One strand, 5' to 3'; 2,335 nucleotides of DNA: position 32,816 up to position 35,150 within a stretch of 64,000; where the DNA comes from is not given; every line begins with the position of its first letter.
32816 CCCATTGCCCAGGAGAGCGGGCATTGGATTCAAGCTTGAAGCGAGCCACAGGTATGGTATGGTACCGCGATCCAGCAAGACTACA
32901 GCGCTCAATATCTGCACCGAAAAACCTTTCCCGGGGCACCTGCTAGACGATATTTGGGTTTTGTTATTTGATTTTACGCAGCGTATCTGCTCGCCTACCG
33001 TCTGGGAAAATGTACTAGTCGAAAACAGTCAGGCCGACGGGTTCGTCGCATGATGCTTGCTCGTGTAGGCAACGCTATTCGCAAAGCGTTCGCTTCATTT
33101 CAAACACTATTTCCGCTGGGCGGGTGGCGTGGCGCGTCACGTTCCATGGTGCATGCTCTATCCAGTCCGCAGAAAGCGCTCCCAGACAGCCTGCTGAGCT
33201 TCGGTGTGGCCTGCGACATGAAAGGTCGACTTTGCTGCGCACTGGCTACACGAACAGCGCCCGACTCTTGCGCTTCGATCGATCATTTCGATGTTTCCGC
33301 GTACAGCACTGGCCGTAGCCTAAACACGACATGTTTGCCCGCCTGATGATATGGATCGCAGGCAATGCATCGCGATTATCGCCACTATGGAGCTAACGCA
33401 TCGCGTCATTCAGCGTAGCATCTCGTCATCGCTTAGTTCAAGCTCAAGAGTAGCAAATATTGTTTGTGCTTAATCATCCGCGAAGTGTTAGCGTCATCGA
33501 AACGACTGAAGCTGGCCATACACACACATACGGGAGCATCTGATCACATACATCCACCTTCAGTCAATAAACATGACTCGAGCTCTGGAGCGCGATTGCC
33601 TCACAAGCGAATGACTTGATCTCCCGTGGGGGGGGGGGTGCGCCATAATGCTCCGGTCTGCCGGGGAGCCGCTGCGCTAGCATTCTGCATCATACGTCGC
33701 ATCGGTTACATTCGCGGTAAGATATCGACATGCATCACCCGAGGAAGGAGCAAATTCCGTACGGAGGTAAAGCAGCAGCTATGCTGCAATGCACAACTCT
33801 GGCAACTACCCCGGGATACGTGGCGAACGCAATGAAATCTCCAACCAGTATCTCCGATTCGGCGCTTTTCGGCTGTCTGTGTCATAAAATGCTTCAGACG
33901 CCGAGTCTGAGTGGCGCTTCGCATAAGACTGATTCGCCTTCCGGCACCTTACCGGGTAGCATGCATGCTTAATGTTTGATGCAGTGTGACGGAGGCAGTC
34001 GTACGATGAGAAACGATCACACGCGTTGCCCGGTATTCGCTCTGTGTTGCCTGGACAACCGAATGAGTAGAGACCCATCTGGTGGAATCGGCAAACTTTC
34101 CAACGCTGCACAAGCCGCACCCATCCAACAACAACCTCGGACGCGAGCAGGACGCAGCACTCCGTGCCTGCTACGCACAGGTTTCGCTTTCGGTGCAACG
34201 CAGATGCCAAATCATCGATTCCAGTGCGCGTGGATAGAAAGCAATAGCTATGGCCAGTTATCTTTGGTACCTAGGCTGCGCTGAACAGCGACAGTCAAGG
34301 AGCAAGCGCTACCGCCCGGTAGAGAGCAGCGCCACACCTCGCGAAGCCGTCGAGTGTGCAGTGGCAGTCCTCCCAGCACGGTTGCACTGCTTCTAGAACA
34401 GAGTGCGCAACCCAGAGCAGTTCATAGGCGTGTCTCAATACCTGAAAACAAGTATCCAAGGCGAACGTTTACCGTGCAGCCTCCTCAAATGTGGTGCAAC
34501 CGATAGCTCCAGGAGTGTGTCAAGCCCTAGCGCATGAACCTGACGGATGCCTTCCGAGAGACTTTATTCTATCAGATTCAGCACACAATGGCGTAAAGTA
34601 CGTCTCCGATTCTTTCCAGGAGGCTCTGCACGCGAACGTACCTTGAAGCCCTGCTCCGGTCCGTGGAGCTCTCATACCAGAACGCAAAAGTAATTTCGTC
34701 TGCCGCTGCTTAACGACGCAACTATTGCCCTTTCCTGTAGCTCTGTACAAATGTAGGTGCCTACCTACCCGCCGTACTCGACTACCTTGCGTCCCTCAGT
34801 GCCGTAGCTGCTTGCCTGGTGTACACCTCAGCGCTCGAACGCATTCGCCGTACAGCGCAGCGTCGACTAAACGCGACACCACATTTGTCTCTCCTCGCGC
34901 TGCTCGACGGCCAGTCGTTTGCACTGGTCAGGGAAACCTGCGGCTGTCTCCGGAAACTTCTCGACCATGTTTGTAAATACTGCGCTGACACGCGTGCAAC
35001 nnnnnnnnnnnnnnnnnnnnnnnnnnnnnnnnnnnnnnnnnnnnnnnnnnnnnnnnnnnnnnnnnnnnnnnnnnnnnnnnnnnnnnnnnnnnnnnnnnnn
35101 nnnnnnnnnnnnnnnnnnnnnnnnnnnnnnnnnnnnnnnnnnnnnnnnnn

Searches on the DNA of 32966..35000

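Call 76: search_rna_families(source=window, start=32966, end=35000, threshold=evalue, max_evalue=1)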
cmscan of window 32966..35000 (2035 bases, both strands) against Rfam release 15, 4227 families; matches with E-value up to 1: 0.
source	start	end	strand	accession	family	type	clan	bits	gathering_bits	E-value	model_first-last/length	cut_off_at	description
